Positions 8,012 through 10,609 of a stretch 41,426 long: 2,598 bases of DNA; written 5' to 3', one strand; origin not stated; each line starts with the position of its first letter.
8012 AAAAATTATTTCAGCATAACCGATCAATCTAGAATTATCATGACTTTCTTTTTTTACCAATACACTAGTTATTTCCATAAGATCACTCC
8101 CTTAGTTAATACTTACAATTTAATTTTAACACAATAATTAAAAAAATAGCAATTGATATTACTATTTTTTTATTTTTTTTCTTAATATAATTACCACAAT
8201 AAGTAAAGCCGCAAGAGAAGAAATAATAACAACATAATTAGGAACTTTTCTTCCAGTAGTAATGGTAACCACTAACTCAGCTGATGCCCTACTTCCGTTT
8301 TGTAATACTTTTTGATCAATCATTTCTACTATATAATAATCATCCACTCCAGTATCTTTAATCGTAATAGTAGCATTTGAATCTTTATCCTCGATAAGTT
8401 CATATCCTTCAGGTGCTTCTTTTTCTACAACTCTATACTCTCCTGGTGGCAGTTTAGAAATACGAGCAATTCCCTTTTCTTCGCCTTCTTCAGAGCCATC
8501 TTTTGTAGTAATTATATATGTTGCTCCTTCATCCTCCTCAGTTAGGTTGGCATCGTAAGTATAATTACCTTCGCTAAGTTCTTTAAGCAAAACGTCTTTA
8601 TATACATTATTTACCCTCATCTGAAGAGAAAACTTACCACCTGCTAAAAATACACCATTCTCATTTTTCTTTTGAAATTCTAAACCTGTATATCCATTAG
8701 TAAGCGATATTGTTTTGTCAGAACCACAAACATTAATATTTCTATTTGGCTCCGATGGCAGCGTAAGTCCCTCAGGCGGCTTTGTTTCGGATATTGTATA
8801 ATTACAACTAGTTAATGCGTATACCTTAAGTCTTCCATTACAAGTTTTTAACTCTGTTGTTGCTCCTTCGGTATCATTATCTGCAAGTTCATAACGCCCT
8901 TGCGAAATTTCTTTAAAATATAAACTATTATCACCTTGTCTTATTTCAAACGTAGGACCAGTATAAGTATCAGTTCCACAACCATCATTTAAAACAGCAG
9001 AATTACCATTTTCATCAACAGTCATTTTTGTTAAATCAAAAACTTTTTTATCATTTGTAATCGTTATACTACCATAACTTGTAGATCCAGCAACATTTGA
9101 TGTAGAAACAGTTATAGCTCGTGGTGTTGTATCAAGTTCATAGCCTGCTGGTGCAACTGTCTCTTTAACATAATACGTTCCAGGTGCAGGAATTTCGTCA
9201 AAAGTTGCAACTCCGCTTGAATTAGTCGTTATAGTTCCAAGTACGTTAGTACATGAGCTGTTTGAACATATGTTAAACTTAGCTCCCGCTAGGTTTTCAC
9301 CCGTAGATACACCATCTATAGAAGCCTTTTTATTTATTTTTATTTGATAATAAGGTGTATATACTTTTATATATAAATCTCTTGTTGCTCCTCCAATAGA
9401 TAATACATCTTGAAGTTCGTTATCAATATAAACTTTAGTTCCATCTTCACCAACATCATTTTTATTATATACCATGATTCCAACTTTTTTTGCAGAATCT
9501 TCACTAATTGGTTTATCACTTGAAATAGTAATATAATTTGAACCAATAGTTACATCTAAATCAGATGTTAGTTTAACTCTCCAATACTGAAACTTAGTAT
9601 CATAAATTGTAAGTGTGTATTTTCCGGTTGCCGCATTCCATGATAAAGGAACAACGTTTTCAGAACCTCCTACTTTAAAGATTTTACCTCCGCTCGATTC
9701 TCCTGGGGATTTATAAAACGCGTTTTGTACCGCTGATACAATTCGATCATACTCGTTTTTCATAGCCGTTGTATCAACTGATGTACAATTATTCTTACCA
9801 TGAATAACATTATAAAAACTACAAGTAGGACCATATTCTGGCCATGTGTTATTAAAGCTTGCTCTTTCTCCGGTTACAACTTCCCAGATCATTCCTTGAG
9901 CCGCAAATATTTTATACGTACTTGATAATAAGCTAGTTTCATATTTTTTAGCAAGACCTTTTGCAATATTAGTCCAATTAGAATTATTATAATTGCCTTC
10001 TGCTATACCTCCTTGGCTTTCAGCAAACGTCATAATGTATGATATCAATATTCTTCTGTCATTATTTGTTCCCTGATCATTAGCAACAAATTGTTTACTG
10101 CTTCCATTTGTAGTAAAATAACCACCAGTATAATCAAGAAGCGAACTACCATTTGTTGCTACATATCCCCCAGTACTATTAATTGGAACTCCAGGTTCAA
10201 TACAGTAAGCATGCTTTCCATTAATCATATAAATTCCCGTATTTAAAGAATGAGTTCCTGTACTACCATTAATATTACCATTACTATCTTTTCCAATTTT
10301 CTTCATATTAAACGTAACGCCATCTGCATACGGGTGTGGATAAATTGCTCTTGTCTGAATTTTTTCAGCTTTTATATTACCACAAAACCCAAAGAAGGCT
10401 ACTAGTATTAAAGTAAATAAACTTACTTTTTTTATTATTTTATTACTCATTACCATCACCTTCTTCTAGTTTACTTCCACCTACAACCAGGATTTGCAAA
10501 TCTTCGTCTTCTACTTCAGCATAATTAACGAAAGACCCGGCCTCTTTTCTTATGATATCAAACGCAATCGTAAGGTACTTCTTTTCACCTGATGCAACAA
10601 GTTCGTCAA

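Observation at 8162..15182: A 7-kb two-gene surface-fibre/adhesin cassette sits in the otherwise conserved veg-spoVG interval, with no sortase or mobility genes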

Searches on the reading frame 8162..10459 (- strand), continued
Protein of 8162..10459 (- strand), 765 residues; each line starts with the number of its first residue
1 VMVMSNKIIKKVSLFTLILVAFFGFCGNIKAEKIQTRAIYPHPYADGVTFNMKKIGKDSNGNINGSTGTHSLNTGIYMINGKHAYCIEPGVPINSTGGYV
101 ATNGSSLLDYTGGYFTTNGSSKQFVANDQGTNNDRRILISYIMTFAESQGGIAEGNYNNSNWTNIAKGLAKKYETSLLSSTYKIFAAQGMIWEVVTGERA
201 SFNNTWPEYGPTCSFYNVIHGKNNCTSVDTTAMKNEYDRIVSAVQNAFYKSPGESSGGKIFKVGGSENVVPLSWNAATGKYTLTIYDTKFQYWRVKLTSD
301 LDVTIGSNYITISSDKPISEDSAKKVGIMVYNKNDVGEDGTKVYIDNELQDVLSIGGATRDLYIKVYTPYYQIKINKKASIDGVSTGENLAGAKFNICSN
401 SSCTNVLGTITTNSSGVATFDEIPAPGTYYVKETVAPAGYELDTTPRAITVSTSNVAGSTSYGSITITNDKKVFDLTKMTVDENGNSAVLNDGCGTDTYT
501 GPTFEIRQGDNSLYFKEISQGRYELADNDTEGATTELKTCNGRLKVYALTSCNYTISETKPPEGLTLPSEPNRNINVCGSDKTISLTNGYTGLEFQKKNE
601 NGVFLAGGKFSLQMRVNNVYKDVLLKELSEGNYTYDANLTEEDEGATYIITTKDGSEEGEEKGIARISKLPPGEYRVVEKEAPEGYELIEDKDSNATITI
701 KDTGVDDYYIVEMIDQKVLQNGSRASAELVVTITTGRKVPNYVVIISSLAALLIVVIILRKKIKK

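Call 86: search_protein_families(library=pfam, proteins=[L035:3468-5015:+, L035:5012-5161:+, L036:4427-7786:+, L036:7979-9478:+], max_evalue=0.001)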
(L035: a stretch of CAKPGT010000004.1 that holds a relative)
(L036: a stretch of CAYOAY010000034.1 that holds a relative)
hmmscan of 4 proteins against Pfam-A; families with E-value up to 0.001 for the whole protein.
L035:3468-5015:+ (515 aa): 6 families
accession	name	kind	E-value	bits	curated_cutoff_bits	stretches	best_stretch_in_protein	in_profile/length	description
PF04055.27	Radical_SAM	-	2.1e-20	74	29.5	1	188-328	6-153/166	Radical SAM superfamily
PF13302.13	Acetyltransf_3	-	2.3e-11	45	25.4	1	63-148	52-137/138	Acetyltransferase (GNAT) domain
PF00583.31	Acetyltransf_1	-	3e-09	37.6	20.7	1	58-147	28-115/116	Acetyltransferase (GNAT) family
PF13353.11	Fer4_12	-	4.5e-09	37.1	22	1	188-297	14-125/137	4Fe-4S single cluster domain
PF13186.11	SPASM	-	2.1e-05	25.2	21.5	1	418-481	2-67/67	Iron-sulfur cluster-binding domain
PF13508.13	Acetyltransf_7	-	0.0002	22.1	27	1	64-132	4-67/84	Acetyltransferase (GNAT) domain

L035:5012-5161:+ (49 aa): 0 families

L036:4427-7786:+ (1119 aa): 1 family
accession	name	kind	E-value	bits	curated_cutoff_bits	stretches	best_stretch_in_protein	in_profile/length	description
PF17802.7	SpaA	-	3.3e-65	216.7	23.1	6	513-599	2-83/91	Prealbumin-like fold domain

L036:7979-9478:+ (499 aa): 3 families
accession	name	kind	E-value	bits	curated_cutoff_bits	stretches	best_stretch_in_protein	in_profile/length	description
PF17802.7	SpaA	-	8.5e-22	77.6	23.1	2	270-346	5-84/91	Prealbumin-like fold domain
PF17210.9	SdrD_B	-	9.4e-08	32.7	29.7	1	280-331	24-74/112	SdrD B-like domain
PF08341.16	TED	-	2.6e-05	25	22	1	62-134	2-75/102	Thioester domain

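Call 88: search_protein_families(library=pfam, proteins=[L036:9459-9992:+, L036:10524-11714:-, L036:271-4476:+], max_evalue=0.01)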
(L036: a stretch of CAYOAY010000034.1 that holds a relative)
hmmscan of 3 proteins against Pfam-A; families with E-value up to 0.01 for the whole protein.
L036:9459-9992:+ (177 aa): 1 family
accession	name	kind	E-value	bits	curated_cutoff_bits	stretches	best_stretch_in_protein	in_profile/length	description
PF04203.18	Sortase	-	4.2e-16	59.3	26.6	1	53-168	1-121/125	Sortase domain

L036:10524-11714:- (396 aa): 2 families
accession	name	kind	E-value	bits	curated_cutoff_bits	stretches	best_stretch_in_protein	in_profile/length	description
PF01548.23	DEDD_Tnp_IS110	-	3.4e-24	85.8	29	1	9-157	4-155/155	Transposase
PF02371.22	Transposase_20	-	1.6e-16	60.9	21.3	1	268-347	2-81/87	Transposase IS116/IS110/IS902 family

L036:271-4476:+ (1401 aa): 1 family
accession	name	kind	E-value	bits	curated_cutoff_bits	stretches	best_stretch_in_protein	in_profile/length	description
PF17210.9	SdrD_B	-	7.6e-15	55.5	29.7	1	1127-1229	5-106/112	SdrD B-like domain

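Call 90: find_related_loci(query=L036:9459-9989:+, collection=genome_contigs, flank=8000)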
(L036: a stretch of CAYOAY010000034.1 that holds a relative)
Query L036:9459-9989:+ (177 aa) in genome_contigs; peptide patterns used: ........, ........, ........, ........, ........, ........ (x = any residue, [..] = any of these).
236 stretches matched a pattern; 4 encode a relative of the query (tblastn E <= 1e-3); 4 distinct loci.
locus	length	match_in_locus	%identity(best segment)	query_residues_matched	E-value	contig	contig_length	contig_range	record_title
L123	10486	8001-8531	100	1-177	2e-110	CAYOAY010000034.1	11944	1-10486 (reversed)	MAG TPA_asm: uncultured Muribaculaceae bacterium isolate SRP313737_co1_208 genome assembly, contig: NODE_8202_length_119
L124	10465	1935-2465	63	1-177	2e-60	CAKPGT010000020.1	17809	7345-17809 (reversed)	MAG: uncultured Bacilli bacterium isolate REFINED_METABAT215_TOP10_CONTIGS_1500_ASSEMBLY_K77_MERGED__Hadza_MoBio_hadza-I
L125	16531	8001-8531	50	1-177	3e-53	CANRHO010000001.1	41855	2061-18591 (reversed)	MAG: uncultured Bacilli bacterium isolate Lapin-030__bin94 genome assembly, contig: Lapin-030__NODE_1349_length_41855_co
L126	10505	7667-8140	51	20-177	3e-46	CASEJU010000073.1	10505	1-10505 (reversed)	uncultured bacterium isolate Batch3_idba_bin.1235 genome assembly, contig: Batch3_idba_bin.1235.fa_k87_36429518, whole g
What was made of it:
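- Sortases exist in the clade (calls 88, 90).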

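Call 92: search_protein_families(library=ncbifam, proteins=[L036:9459-9992:+, L125:7989-8540:+, L036:7979-9478:+, L125:6575-8020:+], max_evalue=0.01)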
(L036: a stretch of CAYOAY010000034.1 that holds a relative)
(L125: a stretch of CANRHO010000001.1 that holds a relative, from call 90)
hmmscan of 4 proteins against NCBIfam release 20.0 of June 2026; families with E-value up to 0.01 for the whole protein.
L036:9459-9992:+ (177 aa): 5 families
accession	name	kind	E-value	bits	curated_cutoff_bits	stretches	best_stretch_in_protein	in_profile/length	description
TIGR01076.1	sortase_fam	subfamily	2.9e-09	36.8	39.35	1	53-169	3-125/136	sortase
NF033745.1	class_C_sortase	subfamily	1.4e-07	31.5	160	1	32-168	75-217/220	class C sortase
NF033746.1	class_D_sortase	subfamily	0.00015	21.6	165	1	48-156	8-114/135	class D sortase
NF058671.1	sortase_SrtD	exception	0.0002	21.1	140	1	34-156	48-168/187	class D sortase, LPxTATN-specific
NF007539.0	PRK10151.1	equivalog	0.007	16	184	0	57-122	38-102/179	50S ribosomal protein L7/L12-serine acetyltransferase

L125:7989-8540:+ (183 aa): 6 families
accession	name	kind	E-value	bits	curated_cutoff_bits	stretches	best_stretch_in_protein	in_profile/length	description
TIGR01076.1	sortase_fam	subfamily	5.8e-14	52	39.35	1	57-171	3-123/136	sortase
NF033745.1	class_C_sortase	subfamily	3.1e-13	50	160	1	35-171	74-216/220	class C sortase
NF058671.1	sortase_SrtD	exception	7.2e-08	32.3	140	1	44-160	53-168/187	class D sortase, LPxTATN-specific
NF033746.1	class_D_sortase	subfamily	2.7e-07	30.5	165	1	56-160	12-114/135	class D sortase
NF033747.1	class_E_sortase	subfamily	2.8e-07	30.6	160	1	52-179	69-209/211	class E sortase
TIGR03784.1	marine_sortase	equivalog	0.00025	20.7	158.25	1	91-160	90-156/174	class GN sortase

L036:7979-9478:+ (499 aa): 2 families
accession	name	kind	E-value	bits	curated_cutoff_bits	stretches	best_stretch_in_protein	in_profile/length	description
TIGR04183.1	Por_Secre_tail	domain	0.00036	20.5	23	0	372-415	15-58/72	T9SS type A sorting domain-containing protein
NF052644.1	T9SS_DNase_Rie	equivalog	0.00058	19.3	260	0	332-415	156-238/251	T9SS-dependent surface endonuclease, AS87_RS02955 family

L125:6575-8020:+ (481 aa): 2 families
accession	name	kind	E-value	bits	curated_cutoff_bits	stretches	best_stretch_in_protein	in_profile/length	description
TIGR04183.1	Por_Secre_tail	domain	9.1e-07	28.8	23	1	291-323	25-57/72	T9SS type A sorting domain-containing protein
NF053819.1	EF0750_LPXTG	subfamily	0.0007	20.1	47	0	2-30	1-30/105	EF2685/EF0750 family sortase-dependent surface protein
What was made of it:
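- On Sortase-assembled Gram-positive pilus locus: The exception is L036 (call 88), whose sortase falls below the class C cut-off (call 92).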

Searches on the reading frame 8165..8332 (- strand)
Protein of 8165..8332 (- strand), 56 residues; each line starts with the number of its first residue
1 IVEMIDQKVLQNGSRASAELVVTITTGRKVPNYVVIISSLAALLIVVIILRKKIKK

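Call 37: find_homologous_proteins(query=window:8165-8314:-, max_evalue=1)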
Query window:8165-8314:-: no candidate shares three 5-residue words with the query. No homologue found.
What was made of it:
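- Tried and rejected: A word-index homology search with the 50-aa tail returned nothing because no shared words were found (call 37).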

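Call 56: search_protein_representatives(protein=window:8165-8332:-)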
Query: 56 residues. Proteins with E-value up to 0.001 (for the whole library): 50; up to 1e-10: 11; up to 1e-30: 0. The best 50 are listed.
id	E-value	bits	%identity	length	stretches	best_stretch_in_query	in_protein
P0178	6.2e-16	72.3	31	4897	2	14-47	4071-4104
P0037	7.8e-14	65.9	66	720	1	1-56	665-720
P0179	2.4e-12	61.2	69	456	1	2-56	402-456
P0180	5.3e-12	60.2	62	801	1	1-56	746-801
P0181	7.2e-12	59.8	65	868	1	2-56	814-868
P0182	8.8e-12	59.5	69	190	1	2-56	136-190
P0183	1.1e-11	59.2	69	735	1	2-56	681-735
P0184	3.1e-11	57.8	66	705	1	1-56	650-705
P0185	3.3e-11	57.8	61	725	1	1-56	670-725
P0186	3.7e-11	57.6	70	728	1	1-56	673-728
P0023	3.7e-11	57.6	61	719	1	1-56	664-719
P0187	1.3e-10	55.9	62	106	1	2-56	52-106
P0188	1.4e-10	55.9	70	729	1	1-56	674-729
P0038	1.9e-10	55.4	61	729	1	1-56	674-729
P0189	7.7e-10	53.5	61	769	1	1-56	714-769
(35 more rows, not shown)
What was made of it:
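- Tried and rejected: It was replaced by a full phmmer scan (call 56).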
